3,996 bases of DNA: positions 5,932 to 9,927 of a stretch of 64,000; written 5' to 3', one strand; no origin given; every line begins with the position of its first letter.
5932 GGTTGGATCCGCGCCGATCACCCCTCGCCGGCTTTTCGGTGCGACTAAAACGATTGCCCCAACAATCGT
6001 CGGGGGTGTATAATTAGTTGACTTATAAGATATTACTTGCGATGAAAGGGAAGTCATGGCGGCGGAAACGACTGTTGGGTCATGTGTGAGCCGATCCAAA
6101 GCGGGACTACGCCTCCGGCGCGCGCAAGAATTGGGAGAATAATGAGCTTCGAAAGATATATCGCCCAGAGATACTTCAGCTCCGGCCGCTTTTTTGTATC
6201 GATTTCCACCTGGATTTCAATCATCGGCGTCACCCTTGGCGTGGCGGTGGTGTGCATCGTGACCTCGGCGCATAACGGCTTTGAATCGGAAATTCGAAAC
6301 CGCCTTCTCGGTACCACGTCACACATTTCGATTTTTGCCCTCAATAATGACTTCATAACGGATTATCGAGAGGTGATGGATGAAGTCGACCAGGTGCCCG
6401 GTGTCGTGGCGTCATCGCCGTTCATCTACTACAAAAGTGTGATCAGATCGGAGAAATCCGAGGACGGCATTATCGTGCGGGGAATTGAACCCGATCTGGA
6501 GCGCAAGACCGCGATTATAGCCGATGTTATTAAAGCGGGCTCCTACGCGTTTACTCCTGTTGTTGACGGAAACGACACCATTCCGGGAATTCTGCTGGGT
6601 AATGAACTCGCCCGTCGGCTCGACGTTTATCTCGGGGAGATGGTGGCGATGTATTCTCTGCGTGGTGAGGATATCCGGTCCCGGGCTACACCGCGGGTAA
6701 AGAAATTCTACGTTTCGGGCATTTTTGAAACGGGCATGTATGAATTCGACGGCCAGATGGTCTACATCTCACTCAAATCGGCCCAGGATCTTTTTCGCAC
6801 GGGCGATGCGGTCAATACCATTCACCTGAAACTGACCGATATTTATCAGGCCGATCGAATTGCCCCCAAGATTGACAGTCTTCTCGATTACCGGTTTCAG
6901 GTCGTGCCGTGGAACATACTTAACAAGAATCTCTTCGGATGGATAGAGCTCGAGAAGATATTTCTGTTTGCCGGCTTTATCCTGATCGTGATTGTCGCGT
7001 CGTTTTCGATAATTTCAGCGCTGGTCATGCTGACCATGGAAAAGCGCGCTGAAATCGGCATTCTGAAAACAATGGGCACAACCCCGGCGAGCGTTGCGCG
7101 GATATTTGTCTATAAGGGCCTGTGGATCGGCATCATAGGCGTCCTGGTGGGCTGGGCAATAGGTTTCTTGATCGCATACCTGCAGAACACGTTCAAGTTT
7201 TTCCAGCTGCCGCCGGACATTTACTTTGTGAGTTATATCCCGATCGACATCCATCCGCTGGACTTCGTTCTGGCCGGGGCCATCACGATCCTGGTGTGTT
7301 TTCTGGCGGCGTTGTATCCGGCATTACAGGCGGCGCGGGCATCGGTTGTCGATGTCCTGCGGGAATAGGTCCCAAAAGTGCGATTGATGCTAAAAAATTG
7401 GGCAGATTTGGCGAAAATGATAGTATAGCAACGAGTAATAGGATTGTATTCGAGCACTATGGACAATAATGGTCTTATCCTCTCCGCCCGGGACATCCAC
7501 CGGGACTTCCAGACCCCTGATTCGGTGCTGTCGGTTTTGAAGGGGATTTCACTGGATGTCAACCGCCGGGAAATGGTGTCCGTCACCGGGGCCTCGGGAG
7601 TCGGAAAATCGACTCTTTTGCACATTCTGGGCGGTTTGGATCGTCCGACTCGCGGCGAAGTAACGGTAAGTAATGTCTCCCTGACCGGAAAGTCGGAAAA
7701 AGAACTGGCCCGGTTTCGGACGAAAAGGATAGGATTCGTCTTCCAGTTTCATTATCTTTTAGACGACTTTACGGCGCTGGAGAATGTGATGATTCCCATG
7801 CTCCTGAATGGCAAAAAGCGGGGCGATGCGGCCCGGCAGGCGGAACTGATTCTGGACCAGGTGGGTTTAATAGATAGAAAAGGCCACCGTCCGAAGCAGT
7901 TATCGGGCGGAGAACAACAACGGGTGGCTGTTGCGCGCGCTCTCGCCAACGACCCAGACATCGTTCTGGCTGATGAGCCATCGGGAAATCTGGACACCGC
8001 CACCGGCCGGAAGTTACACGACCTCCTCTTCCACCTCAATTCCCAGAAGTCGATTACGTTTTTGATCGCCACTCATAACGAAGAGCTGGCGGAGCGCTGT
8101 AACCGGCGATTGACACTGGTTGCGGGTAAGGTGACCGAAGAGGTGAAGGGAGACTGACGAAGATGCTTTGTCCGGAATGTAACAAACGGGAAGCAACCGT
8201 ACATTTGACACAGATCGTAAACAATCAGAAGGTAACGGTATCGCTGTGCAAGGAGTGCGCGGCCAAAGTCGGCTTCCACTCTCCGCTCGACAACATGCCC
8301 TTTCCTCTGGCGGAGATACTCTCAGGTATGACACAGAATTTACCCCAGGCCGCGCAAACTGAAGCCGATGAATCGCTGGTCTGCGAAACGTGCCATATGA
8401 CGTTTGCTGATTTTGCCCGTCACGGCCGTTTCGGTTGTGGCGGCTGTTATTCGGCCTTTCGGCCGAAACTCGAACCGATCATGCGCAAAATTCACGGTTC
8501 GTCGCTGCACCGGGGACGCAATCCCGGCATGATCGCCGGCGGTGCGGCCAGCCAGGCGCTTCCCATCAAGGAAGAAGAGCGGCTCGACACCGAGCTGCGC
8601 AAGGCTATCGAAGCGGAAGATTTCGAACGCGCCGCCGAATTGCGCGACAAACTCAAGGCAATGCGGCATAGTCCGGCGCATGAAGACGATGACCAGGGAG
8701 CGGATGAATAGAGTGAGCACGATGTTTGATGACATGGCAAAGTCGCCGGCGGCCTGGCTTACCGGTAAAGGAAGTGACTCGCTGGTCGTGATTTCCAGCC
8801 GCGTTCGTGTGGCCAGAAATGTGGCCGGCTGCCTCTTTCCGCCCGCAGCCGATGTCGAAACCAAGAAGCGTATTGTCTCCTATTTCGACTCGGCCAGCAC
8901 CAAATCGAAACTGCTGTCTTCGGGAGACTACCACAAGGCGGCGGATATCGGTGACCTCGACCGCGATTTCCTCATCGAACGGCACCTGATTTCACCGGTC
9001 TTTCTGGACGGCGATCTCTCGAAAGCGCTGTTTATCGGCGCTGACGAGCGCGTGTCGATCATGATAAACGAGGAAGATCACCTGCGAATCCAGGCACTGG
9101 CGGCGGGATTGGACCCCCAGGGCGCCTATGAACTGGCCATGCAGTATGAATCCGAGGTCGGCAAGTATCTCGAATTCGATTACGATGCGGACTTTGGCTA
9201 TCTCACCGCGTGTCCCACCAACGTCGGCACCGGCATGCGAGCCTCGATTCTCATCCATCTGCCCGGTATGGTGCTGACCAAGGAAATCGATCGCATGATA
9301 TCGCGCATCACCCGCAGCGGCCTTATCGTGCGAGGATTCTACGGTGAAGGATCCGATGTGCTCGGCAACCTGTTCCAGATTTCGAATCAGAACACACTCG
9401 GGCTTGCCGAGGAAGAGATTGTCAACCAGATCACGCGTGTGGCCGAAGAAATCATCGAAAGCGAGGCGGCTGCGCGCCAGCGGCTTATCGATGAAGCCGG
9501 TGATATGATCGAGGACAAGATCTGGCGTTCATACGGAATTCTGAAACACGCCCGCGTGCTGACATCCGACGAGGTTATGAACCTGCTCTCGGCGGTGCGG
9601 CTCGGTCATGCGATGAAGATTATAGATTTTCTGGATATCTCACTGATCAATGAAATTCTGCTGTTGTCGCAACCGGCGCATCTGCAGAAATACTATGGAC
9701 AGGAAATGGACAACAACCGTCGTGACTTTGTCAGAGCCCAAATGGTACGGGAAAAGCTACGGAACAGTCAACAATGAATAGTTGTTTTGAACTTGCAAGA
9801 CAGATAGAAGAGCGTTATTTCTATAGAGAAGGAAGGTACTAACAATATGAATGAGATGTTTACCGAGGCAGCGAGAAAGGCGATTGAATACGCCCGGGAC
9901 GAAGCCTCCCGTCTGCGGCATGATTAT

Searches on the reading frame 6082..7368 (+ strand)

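Call 66: search_protein_families(library=pfam, proteins=[window:6082-7368:+], max_evalue=0.00001)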
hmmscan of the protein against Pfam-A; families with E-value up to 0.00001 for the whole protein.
window:6082-7368:+ (428 aa): 2 families
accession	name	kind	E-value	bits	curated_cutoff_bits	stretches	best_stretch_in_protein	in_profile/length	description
PF02687.27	FtsX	-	4.1e-18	66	25.5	1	299-421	4-119/120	FtsX-like permease C-terminal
PF12704.14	MacB_PCD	-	2e-16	61.3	27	1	43-265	1-205/207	MacB-like periplasmic core domain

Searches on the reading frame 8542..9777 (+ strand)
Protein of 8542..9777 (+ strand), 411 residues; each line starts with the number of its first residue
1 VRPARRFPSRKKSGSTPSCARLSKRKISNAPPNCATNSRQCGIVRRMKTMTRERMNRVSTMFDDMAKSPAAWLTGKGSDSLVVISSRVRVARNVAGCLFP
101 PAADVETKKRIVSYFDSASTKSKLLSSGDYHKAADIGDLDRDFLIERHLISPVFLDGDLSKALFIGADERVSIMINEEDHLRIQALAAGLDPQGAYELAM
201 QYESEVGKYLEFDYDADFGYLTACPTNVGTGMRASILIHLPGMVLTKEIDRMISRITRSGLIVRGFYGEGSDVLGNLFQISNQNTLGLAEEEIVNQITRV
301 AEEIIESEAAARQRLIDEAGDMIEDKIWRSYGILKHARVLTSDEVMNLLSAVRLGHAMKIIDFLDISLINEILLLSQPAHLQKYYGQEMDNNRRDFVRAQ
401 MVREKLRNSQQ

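Call 66: search_protein_families(library=pfam, proteins=[window:8542-9777:+], max_evalue=0.00001)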
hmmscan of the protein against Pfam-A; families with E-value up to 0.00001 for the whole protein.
window:8542-9777:+ (411 aa): 1 family
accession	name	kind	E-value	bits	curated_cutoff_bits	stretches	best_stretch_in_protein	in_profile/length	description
PF00217.24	ATP-gua_Ptrans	-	1.4e-61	207.9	22.4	1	116-310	7-202/203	ATP:guanido phosphotransferase, C-terminal catalytic domain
